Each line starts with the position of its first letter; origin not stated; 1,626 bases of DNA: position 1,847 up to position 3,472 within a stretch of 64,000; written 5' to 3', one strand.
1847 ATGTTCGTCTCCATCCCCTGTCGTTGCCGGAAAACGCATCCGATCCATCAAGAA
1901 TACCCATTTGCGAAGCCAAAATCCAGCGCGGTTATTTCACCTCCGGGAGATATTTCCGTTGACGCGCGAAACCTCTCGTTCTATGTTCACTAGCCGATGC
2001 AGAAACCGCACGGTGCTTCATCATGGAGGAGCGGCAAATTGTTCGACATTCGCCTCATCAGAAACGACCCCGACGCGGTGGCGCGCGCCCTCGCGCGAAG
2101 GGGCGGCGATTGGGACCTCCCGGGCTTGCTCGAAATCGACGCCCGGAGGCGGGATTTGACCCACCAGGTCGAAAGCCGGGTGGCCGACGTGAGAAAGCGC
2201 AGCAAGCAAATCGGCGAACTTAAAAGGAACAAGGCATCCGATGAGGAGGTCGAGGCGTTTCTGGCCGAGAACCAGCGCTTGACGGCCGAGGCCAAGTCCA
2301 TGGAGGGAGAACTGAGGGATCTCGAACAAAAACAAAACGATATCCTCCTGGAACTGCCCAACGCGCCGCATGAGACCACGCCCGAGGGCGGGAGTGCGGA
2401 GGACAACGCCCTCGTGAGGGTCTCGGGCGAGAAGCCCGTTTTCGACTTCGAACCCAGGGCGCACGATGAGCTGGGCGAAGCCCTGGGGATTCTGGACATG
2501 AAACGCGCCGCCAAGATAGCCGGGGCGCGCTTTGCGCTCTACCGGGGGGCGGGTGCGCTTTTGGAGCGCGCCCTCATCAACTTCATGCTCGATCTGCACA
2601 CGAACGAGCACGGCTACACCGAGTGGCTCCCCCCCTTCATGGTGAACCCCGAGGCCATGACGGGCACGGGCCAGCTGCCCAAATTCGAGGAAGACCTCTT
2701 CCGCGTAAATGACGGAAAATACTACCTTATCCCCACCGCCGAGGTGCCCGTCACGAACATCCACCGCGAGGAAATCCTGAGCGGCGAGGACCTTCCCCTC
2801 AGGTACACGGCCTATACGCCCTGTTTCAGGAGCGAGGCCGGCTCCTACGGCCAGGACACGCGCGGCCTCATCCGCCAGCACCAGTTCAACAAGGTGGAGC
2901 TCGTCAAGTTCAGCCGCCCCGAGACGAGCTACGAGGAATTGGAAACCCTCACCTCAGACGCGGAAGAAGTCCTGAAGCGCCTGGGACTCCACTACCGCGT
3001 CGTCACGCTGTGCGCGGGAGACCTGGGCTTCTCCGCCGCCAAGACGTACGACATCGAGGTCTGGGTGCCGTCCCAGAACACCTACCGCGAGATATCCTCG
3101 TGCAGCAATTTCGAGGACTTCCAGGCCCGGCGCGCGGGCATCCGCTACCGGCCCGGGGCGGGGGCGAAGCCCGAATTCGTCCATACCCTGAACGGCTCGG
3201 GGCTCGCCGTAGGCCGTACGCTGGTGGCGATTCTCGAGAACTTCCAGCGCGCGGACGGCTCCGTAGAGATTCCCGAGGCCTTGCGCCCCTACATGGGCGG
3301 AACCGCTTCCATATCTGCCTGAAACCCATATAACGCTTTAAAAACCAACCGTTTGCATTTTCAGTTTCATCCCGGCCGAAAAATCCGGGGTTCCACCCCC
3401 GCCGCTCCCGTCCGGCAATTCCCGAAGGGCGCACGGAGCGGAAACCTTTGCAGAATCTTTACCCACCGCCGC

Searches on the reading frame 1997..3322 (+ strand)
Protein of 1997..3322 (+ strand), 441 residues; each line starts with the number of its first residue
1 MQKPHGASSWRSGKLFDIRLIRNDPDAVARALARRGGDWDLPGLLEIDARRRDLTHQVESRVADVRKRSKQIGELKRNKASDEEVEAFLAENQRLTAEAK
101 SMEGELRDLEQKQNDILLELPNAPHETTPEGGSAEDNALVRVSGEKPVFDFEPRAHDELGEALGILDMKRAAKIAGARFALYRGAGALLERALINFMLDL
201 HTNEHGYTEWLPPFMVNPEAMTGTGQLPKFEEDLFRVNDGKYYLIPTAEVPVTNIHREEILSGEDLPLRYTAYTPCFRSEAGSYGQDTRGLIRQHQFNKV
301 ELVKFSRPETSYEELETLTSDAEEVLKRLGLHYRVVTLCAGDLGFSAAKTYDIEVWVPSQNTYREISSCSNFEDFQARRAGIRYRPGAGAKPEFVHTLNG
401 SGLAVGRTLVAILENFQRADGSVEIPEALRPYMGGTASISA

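Call 27: search_protein_families(library=ncbifam, proteins=[window:1997-3322:+], max_evalue=0.001)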
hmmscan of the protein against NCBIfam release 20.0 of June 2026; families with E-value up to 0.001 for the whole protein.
window:1997-3322:+ (441 aa): 7 families
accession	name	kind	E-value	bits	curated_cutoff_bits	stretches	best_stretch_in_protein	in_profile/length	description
TIGR00414.1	serS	equivalog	9e-161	535.5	301.65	1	16-433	2-418/418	serine--tRNA ligase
TIGR00418.1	thrS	equivalog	7.5e-13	48.2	383.65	1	154-339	171-352/565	threonine--tRNA ligase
NF006625.0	PRK09194.1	equivalog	2.5e-09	36.6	558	1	203-352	62-211/559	proline--tRNA ligase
TIGR00409.1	proS_fam_II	equivalog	1.5e-07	30.7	306.7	1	203-351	62-210/568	proline--tRNA ligase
NF003211.1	PRK04173.1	equivalog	3e-05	23.1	312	1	288-376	206-297/454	glycine--tRNA ligase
TIGR00415.1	serS_MJ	equivalog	4.7e-05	22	489.55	1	237-335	304-398/518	serine--tRNA ligase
NF002120.0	PRK00960.1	equivalog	6.6e-05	21.6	611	0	238-335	307-401/518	serine--tRNA ligase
